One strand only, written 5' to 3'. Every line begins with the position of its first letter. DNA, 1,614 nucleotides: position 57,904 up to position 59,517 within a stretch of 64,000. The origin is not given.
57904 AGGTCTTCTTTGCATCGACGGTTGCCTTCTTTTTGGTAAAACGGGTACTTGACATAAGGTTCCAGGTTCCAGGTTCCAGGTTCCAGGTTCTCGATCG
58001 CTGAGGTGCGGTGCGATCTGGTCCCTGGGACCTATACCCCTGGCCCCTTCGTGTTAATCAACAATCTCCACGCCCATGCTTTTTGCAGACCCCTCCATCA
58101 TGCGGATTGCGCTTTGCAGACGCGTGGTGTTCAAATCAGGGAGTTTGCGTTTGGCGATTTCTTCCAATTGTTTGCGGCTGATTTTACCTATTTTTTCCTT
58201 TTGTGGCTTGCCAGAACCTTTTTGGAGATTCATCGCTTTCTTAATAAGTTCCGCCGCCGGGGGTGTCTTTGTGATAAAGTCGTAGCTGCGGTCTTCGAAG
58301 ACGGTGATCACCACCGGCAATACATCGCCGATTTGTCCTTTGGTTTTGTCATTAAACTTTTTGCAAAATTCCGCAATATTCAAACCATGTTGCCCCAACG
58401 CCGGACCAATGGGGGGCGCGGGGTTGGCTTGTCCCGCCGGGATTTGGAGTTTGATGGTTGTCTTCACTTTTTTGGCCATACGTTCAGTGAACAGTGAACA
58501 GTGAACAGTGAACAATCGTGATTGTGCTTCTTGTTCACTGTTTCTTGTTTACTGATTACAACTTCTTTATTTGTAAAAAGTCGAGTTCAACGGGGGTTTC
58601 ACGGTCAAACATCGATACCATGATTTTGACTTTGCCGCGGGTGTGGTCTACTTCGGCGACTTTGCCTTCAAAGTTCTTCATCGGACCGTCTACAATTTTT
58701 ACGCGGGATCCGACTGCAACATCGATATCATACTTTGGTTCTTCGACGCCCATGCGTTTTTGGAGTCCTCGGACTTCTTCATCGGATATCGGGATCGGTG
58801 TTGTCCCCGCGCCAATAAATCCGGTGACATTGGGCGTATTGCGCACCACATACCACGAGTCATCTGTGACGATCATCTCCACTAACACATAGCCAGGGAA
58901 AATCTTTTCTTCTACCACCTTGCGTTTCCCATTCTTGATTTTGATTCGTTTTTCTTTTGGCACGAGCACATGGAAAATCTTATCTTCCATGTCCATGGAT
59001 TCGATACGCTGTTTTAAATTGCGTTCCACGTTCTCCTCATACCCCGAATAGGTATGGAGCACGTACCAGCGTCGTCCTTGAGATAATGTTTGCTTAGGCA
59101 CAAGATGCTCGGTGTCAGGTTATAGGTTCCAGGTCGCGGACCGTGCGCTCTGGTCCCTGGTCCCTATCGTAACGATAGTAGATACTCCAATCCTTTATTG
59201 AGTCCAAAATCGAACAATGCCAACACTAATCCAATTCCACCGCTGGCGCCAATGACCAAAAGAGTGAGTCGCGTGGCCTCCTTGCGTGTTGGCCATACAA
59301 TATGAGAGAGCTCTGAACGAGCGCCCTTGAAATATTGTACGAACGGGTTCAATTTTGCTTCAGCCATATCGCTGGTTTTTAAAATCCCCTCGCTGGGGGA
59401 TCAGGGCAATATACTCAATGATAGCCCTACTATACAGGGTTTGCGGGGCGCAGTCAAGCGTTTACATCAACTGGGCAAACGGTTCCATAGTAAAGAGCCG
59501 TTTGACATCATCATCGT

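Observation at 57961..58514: Heptanucleotide tandem repeats directly upstream of rplA, rplK, dut and nusG, and inside pgm and gatB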

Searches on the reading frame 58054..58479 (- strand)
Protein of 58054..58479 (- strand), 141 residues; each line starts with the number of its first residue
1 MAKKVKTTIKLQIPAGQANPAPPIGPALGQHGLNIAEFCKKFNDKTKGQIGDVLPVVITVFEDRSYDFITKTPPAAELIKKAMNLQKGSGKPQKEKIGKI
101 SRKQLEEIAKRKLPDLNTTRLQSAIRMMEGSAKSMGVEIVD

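Call 18: find_encoding_contigs(protein=window:58054-58479:-, flank=10000, max_places=10)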
Protein window:58054-58479:- (141 aa): no gene with exactly this product is on record in the collection.

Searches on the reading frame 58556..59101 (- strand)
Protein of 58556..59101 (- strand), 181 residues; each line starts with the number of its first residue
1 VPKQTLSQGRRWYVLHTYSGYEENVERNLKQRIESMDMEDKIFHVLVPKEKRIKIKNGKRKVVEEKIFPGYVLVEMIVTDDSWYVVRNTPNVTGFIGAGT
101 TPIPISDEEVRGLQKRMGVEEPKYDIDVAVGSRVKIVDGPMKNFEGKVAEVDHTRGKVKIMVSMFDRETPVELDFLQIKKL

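Call 76: search_protein_families(library=pfam, proteins=[window:58556-59101:-])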
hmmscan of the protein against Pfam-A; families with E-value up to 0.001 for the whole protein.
window:58556-59101:- (181 aa): 3 families
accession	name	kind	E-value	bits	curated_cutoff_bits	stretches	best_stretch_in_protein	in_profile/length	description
PF02357.24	NusG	-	4.9e-31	107.5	22.2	1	11-113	2-92/93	Transcription termination factor nusG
PF00467.35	KOW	-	4.2e-06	26.8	22.3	1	130-160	1-31/32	KOW motif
PF23284.2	KOW2_Spt5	-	0.00048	20.3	28.9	1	131-180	2-49/50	Transcription elongation factor SPT5, second KOW domain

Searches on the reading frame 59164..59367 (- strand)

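Call 76: search_protein_families(library=pfam, proteins=[window:59164-59367:-])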
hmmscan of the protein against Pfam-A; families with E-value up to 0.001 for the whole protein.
window:59164-59367:- (67 aa): 1 family
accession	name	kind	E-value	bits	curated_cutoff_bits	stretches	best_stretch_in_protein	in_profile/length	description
PF00584.25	SecE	-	1.2e-15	57.6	22.7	1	10-64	1-55/55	SecE/Sec61-gamma subunits of protein translocation complex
